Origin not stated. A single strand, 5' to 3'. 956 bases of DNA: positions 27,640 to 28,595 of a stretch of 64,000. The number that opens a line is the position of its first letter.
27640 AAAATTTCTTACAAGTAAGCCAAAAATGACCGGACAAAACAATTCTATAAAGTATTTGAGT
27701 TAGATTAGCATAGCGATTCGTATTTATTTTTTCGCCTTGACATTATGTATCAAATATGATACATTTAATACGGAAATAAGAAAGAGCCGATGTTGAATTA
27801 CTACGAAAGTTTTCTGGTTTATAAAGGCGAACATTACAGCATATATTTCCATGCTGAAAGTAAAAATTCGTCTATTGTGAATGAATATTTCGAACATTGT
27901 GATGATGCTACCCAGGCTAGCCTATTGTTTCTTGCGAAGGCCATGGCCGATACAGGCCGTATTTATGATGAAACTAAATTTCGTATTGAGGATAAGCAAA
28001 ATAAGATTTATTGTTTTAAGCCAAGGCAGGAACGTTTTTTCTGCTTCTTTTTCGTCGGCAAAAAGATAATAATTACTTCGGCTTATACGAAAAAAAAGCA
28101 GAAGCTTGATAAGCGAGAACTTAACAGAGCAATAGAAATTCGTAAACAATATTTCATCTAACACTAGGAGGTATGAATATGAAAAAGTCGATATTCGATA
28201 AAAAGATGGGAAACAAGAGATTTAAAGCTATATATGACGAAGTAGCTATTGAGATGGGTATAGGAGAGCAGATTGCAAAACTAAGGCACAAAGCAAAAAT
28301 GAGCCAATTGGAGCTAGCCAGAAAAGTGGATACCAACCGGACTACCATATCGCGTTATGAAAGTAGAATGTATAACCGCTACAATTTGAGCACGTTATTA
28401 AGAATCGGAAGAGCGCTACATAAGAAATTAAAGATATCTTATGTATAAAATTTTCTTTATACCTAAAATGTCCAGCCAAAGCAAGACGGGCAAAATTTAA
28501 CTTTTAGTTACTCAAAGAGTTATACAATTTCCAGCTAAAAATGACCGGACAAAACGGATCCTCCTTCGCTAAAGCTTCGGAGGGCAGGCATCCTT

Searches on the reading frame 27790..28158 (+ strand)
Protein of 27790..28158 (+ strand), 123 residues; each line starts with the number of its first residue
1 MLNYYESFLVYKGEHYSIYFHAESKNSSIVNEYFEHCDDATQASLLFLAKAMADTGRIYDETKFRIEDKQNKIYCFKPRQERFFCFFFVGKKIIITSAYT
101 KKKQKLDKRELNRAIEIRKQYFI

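Call 11: search_protein_families(library=pfam, proteins=[window:27790-28158:+], max_evalue=0.01)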
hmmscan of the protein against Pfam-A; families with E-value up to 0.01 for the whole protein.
window:27790-28158:+ (123 aa): 1 family
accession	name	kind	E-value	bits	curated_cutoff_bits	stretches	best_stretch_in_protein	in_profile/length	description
PF05973.20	Gp49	-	7.3e-08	32.8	23.9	1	32-117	1-88/90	Phage derived protein Gp49-like (DUF891)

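Call 12: find_encoding_contigs(protein=window:27790-28158:+, flank=10000, max_places=10)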
Protein window:27790-28158:+ (123 aa): no gene with exactly this product is on record in the collection.

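Call 22: find_encoding_contigs(protein=window:27793-28158:+, flank=10000, max_places=10)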
Protein window:27793-28158:+ (122 aa): 2 contigs read that carry it; 2 places shown.
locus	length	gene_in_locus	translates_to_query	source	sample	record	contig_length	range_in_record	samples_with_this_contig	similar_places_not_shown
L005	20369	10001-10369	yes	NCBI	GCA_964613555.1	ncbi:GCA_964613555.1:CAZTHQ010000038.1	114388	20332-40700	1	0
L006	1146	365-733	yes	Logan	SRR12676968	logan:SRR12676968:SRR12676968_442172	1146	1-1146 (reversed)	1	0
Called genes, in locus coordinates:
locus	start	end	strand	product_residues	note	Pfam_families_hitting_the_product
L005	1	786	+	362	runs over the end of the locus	PF00871:Acetate_kinase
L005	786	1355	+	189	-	PF01965:DJ-1_PfpI, PF17124:ThiJ_like (faint)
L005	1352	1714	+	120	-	PF02261:Asp_decarbox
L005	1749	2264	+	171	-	PF01327:Pep_deformylase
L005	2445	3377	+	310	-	PF07992:Pyr_redox_2, PF12831:FAD_oxidored (faint), PF13738:Pyr_redox_3, PF00070:Pyr_redox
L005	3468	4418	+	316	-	PF03706:LPG_synthase_TM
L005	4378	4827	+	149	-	PF05991:NYN_YacP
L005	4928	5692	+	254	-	PF23023:Anti-Pycsar_Apyc1, PF00753:Lactamase_B, PF12706:Lactamase_B_2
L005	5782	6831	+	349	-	PF01544:CorA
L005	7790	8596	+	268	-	PF09865:DUF2092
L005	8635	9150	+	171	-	-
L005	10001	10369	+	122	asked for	PF05973:Gp49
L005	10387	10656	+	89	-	PF13560:HTH_31 (weak), PF12844:HTH_19 (weak), PF13443:HTH_26 (weak), PF01381:HTH_3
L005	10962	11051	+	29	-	-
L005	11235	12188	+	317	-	PF01278:Omptin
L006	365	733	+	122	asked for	PF05973:Gp49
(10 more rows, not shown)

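Call 31: find_homologous_proteins(query=window:27793-28158:+, max_evalue=0.00001)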
Query window:27793-28158:+ (122 aa): 254 proteins with E <= 0.00001 among 254 candidates; the best 120 are listed.
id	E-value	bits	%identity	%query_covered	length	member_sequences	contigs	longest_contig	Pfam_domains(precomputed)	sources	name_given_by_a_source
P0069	8.3e-75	266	100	100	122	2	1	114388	PF05973.21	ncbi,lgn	-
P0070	9.8e-65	233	89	100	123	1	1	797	PF05973.21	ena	-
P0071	2.9e-64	232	85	99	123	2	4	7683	PF05973.21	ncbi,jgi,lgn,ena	ncbi:MAG: type II toxin-antitoxin system RelE/ParE family toxin [Candidatus Omnitrophota bacterium]|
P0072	1.5e-62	226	86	98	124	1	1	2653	PF05973.21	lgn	-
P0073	5.6e-62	225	84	98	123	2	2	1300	PF05973.21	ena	-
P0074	2.3e-61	223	82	99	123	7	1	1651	PF05973.21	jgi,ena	-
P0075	3.2e-61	222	82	98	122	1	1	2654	PF05973.21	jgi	-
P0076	1.4e-60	220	79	100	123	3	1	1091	PF05973.21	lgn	-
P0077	5.8e-60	218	80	99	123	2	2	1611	PF05973.21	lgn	-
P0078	6.0e-60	218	80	99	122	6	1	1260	PF05973.21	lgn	-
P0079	6.1e-60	218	79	99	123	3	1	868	PF05973.21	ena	-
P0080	7.5e-60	218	78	98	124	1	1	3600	PF05973.21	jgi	jgi:hypothetical protein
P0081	1.5e-59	217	81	98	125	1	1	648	PF05973.21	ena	-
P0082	1.7e-59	217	79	99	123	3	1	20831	PF05973.21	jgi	-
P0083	4.6e-59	215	79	98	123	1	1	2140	PF05973.21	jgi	jgi:hypothetical protein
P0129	7.3e-56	205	76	99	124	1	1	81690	PF05973.21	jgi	-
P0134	1.2e-55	204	77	98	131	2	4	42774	PF05973.21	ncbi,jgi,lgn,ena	-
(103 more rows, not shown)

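Call 32: find_encoding_contigs(protein=P0071, flank=6000, max_places=6)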
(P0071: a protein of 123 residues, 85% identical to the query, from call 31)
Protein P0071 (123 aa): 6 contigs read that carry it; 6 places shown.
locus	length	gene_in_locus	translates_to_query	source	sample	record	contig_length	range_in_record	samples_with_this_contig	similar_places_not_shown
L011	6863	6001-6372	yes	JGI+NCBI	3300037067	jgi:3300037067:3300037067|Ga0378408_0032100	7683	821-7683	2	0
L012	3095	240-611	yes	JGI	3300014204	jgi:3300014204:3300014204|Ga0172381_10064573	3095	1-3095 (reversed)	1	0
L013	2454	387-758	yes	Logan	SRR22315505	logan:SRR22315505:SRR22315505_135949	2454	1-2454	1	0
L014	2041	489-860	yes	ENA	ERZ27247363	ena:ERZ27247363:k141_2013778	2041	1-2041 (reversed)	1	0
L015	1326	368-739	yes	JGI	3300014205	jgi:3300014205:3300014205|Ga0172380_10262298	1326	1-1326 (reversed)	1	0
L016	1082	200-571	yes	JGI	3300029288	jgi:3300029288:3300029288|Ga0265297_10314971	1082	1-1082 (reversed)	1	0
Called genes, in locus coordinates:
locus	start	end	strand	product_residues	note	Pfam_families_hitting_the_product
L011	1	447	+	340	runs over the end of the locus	PF03706:LPG_synthase_TM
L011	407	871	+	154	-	PF05991:NYN_YacP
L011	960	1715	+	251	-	PF23023:Anti-Pycsar_Apyc1, PF00753:Lactamase_B, PF12706:Lactamase_B_2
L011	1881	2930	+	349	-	PF01544:CorA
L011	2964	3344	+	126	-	PF05635:23S_rRNA_IVP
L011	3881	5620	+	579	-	PF00023:Ank (faint), PF13606:Ank_3 (faint), PF12796:Ank_2, PF12796:Ank_2, PF13414:TPR_11 (weak), PF00515:TPR_1 (weak), PF13414:TPR_11, PF13431:TPR_17 (weak), +9 more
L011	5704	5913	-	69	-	-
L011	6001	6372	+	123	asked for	PF05973:Gp49 (weak)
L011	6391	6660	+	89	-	PF01381:HTH_3 (weak)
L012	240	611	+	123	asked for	PF05973:Gp49 (weak)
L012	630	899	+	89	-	PF01381:HTH_3 (weak)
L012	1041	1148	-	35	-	-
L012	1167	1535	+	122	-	PF00072:Response_reg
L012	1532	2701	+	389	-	PF00989:PAS, PF08448:PAS_4, PF13426:PAS_9, PF08447:PAS_3 (weak), PF00512:HisKA, PF02518:HATPase_c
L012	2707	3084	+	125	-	PF00072:Response_reg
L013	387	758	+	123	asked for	PF05973:Gp49 (weak)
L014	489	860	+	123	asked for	PF05973:Gp49 (weak)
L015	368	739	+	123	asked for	PF05973:Gp49 (weak)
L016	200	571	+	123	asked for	PF05973:Gp49 (weak)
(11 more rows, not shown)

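Call 33: find_encoding_contigs(protein=P0082, flank=6000, max_places=4)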
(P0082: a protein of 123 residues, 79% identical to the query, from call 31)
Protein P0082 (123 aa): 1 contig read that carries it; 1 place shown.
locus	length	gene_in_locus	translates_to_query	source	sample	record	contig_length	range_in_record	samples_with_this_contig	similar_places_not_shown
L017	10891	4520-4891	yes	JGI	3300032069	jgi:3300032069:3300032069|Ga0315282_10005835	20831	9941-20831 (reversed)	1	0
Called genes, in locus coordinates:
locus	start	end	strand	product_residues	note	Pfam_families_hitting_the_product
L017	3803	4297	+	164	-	PF10543:ORF6N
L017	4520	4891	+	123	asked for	PF05973:Gp49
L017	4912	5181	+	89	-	PF13560:HTH_31, PF12844:HTH_19 (weak), PF13443:HTH_26 (weak), PF01381:HTH_3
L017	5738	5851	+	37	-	-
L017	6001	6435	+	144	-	PF01161:PBP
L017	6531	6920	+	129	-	PF00072:Response_reg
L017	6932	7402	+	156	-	-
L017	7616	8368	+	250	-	PF01207:Dus, PF00977:His_biosynth (faint)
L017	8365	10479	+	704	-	PF17191:RecG_wedge, PF01336:tRNA_anti-codon, PF00270:DEAD, PF04851:ResIII, PF00271:Helicase_C, PF22590:Cas3-like_C_2 (weak), PF19833:RecG_dom3_C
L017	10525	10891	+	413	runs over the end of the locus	PF00109:ketoacyl-synt, PF02801:Ketoacyl-synt_C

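Call 38: find_related_loci(query=window:27793-28158:+, collection=genome_contigs, flank=10000)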
Query window:27793-28158:+ (122 aa) in genome_contigs; peptide patterns used: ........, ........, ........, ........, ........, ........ (x = any residue, [..] = any of these).
273 stretches matched a pattern; 3 encode a relative of the query (tblastn E <= 1e-3); 3 distinct loci.
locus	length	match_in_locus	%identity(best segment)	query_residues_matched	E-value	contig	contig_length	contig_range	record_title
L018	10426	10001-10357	71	2-120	3e-56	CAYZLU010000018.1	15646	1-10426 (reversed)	MAG TPA_asm: uncultured Planctomycetales bacterium isolate binchicken_co241_372 genome assembly, contig: NODE_3650_lengt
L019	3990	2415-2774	69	1-120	2e-56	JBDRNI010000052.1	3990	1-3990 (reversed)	MAG: Candidatus Omnitrophota bacterium isolate MEGAHIT-group-1.881 k141_10812485, whole genome shotgun sequence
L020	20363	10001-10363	70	1-121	2e-56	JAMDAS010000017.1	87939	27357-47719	MAG: Candidatus Omnitrophota bacterium isolate FK_Sedi_B_Bin.251 NODE_475_length_87939_cov_6.69037, whole genome shotgun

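Call 45: find_related_loci(query=A3, collection=metagenome_contigs, flank=4000)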
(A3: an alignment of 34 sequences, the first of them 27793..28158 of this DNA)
Query A3 (122 aa) in metagenome_contigs; peptide patterns used: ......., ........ (x = any residue, [..] = any of these).
600 stretches matched a pattern (row limit reached: there are more); 5 encode a relative of the query (tblastn E <= 1e-3); 5 distinct loci.
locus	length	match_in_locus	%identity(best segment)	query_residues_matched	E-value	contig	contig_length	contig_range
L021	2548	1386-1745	81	2-121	2e-66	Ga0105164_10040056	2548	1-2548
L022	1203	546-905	73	3-122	8e-65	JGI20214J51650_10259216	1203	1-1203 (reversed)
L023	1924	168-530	72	1-121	3e-59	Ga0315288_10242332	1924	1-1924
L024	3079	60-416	71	2-120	1e-56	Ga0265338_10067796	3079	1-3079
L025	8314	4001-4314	75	5-120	5e-23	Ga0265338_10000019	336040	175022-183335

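Call 50: find_related_loci(query=A3, collection=viral_contigs, flank=3000)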
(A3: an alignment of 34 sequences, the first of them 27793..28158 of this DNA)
Query A3 (122 aa) in viral_contigs; peptide patterns used: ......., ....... (x = any residue, [..] = any of these).
600 stretches matched a pattern, but none encodes a relative of the query by tblastn (E <= 1e-3).

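Call 51: find_encoding_contigs(protein=P0129, flank=3000, max_places=3)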
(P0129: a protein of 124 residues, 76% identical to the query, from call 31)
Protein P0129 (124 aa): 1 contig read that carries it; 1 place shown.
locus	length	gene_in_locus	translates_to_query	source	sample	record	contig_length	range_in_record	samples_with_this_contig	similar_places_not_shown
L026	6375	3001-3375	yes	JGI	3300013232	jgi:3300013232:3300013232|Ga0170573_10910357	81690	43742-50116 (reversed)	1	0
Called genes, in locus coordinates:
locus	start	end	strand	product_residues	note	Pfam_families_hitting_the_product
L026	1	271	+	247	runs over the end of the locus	PF03167:UDG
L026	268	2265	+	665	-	PF17764:PriA_3primeBD, PF00270:DEAD, PF04851:ResIII, PF18319:Zn_ribbon_PriA (weak), PF00271:Helicase_C, PF18074:PriA_C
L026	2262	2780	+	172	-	PF01327:Pep_deformylase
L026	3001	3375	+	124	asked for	PF05973:Gp49 (weak)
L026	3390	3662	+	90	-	PF12844:HTH_19, PF13560:HTH_31, PF13443:HTH_26 (weak), PF01381:HTH_3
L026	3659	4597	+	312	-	PF00551:Formyl_trans_N, PF02911:Formyl_trans_C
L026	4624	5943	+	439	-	-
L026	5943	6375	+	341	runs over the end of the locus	PF16285:DUF4931_N, PF01087:GalP_UDP_transf, PF01230:HIT (faint), PF16268:DUF4921 (weak), PF02744:GalP_UDP_tr_C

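Call 52: find_encoding_contigs(protein=P0134, flank=3000, max_places=6)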
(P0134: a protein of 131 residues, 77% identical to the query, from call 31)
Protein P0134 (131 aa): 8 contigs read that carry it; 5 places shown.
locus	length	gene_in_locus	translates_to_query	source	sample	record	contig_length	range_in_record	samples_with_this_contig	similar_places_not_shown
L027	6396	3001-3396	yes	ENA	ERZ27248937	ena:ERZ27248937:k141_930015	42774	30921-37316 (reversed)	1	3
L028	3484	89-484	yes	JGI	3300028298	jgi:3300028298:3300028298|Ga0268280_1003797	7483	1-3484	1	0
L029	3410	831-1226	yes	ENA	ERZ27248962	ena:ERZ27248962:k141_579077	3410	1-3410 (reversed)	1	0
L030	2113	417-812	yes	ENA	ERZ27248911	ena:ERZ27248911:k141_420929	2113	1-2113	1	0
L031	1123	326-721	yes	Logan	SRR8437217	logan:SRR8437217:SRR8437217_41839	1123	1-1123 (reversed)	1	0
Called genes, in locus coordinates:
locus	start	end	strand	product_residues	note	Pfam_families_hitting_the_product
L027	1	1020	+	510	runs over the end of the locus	PF13541:ChlI, PF05362:Lon_C (weak), PF00493:MCM (faint), PF05496:RuvB_N (faint), PF01078:Mg_chelatase, PF07728:AAA_5, PF13335:Mg_chelatase_C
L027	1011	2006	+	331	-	PF17761:DUF1016_N, PF06250:YhcG_C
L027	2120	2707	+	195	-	PF01797:Y1_Tnp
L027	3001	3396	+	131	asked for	PF05973:Gp49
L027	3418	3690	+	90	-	PF12844:HTH_19, PF13560:HTH_31, PF13443:HTH_26 (weak), PF01381:HTH_3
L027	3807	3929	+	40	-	-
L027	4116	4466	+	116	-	PF12773:DZR (weak)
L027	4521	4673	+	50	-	PF19628:DUF6132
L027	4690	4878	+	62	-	-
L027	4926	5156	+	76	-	-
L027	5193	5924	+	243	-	-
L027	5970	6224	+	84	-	-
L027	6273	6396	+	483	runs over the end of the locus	PF01336:tRNA_anti-codon, PF00152:tRNA-synt_2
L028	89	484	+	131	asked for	PF05973:Gp49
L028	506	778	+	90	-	PF12844:HTH_19, PF13560:HTH_31, PF13443:HTH_26 (weak), PF01381:HTH_3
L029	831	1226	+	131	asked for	PF05973:Gp49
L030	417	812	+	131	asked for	PF05973:Gp49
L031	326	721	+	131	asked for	PF05973:Gp49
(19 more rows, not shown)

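Call 65: search_solved_structures(query=window:27793-28158:+, max_evalue=1)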
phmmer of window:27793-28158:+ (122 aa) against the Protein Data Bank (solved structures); distinct sequences matched with E-value up to 1: 1.
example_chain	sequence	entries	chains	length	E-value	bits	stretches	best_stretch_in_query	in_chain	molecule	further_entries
6af3_A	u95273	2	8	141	0.14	15.3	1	3-113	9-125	HigB toxin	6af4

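Call 67: search_protein_families(library=ncbifam, proteins=[window:27793-28158:+], max_evalue=0.01)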
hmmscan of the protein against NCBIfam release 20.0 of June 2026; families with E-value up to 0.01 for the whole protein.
window:27793-28158:+ (122 aa): 0 families

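Call 75: search_protein_families(library=pfam, proteins=[L021:2093-2548:+, L020:10805-11275:+], max_evalue=0.001)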
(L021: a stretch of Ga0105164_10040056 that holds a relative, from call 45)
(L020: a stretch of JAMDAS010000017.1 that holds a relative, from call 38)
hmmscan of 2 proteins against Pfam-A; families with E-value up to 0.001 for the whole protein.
L021:2093-2548:+ (152 aa): 1 family
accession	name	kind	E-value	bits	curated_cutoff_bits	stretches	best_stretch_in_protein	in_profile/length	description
PF09721.15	Exosortase_EpsH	-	5.4e-30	105.1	25.7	1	16-152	2-135/254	Transmembrane exosortase (Exosortase_EpsH)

L020:10805-11275:+ (157 aa): 1 family
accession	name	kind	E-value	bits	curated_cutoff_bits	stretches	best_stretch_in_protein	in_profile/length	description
PF01750.23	HycI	-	1.9e-19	70.2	23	1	35-153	1-126/130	Hydrogenase maturation protease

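Call 77: search_dna_similar(query=window:27793-28158:+, collection=plasmids, mode=protein, max_evalue=0.00001, max_rows=10)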
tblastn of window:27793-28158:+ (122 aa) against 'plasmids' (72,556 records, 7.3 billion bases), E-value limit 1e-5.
Records with a match: 4; places in all: 4; records where one place covers at least 80% of the query: 4.
Best place of each record, by identity: <60% 4.
By first word of the organism name: Legionella 2; Treponema 1; Limosilactobacillus 1.
By predicted mobility (MOB-suite, as given by PLSDB): conjugative 2; non-mobilizable 2.
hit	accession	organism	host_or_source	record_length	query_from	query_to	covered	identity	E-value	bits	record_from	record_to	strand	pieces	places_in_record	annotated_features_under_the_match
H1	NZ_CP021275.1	Legionella pneumophila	Homo sapiens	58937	7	122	95%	38.8%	9e-18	84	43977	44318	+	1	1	type II toxin-antitoxin system RelE/ParE family toxin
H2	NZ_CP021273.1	Legionella pneumophila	Homo sapiens,sputum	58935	7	122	95%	38.8%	9e-18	84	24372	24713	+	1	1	type II toxin-antitoxin system RelE/ParE family toxin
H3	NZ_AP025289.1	Treponema saccharophilum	-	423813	8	117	90%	40.0%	7e-16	79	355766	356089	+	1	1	type II toxin-antitoxin system RelE/ParE family toxin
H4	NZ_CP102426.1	Limosilactobacillus reuteri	Homo sapiens,tissue samle,Breast milk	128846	15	121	88%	25.2%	3e-6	52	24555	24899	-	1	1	type II toxin-antitoxin system RelE/ParE family toxin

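Call 78: search_dna_similar(query=window:27793-28158:+, collection=phages, mode=protein, max_evalue=0.00001, max_rows=10)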
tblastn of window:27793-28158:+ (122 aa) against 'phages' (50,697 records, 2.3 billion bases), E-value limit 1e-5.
No match.

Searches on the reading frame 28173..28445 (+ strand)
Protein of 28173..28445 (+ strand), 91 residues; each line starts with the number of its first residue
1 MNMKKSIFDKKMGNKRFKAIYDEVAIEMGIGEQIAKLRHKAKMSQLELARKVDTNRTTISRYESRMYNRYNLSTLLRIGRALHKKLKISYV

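Call 11: search_protein_families(library=pfam, proteins=[window:28173-28445:+], max_evalue=0.01)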
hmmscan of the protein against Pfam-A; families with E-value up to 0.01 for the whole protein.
window:28173-28445:+ (91 aa): 6 families
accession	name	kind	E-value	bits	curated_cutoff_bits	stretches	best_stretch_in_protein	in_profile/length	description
PF01381.28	HTH_3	-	4.7e-08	33.4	23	1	34-86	1-52/55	Helix-turn-helix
PF13443.12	HTH_26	-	2.7e-06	28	22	1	34-82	2-50/63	Cro/C1-type HTH DNA-binding domain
PF13560.12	HTH_31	-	3e-06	27.9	27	1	31-82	3-54/64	Helix-turn-helix domain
PF12844.13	HTH_19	-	1.3e-05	25.4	30.2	1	31-64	1-34/64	Helix-turn-helix domain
PF13936.12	HTH_38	-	0.0035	17.5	27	0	32-61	11-39/44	Helix-turn-helix domain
PF13412.12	HTH_24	-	0.0097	15.9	21.9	0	37-62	12-37/48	Winged helix-turn-helix DNA-binding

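Call 16: find_encoding_contigs(protein=window:28173-28445:+, flank=10000, max_places=6)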
Protein window:28173-28445:+ (91 aa): no gene with exactly this product is on record in the collection.

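Call 66: search_solved_structures(query=window:28179-28445:+, max_evalue=0.01)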
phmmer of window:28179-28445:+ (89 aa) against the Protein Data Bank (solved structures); distinct sequences matched with E-value up to 0.01: 3.
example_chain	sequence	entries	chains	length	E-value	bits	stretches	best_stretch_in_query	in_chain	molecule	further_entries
7nrd_Sh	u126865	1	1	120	0.0029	21.2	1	23-85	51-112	Multiprotein-bridging factor 1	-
6zvi_T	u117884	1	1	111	0.0039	20.8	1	23-84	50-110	MBF1 isoform 1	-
9f9s_CN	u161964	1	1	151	0.0049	20.5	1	23-85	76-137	Multiprotein-bridging factor 1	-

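Call 67: search_protein_families(library=ncbifam, proteins=[window:28179-28445:+], max_evalue=0.01)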
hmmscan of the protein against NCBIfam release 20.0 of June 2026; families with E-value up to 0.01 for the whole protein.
window:28179-28445:+ (89 aa): 10 families
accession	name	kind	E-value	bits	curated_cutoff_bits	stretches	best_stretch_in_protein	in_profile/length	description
TIGR03830.1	CxxCG_CxxCG_HTH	subfamily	4.8e-08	32.9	61.8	1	13-78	52-116/127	type II TA system antitoxin MqsA family protein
NF041951.1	phage_RstR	subfamily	1.7e-06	28.3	80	1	26-81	1-55/108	RstR family transcriptional repressor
NF041575.1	antitoxPezA_Strep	equivalog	1.4e-05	25.1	290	1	28-89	2-58/158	type II toxin-antitoxin system antitoxin PezA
NF007271.0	PRK09726.1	equivalog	2e-05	24.5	79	1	30-84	15-68/88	type II toxin-antitoxin system antitoxin HipB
NF003162.0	PRK04140.1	equivalog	0.00012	21.2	263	1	29-84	128-182/317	transcriptional regulator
TIGR03070.1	couple_hipB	subfamily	0.00029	20.7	71.65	1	28-79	3-53/58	type II toxin-antitoxin system Y4mF family antitoxin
TIGR00270.2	TIGR00270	equivalog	0.0013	18.6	110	1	16-63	62-111/159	multiprotein bridging factor aMBF1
NF047948.1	male_kill_WMK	equivalog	0.0023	17.4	300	1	24-77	159-211/300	WO male-killing family protein Wmk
TIGR02937.1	sigma70-ECF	superfamily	0.0039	16.8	42.9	1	31-65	124-158/165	sigma-70 family RNA polymerase sigma factor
NF007257.0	PRK09706.1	subfamily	0.005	16.7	101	1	27-63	5-41/135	transcriptional repressor DicA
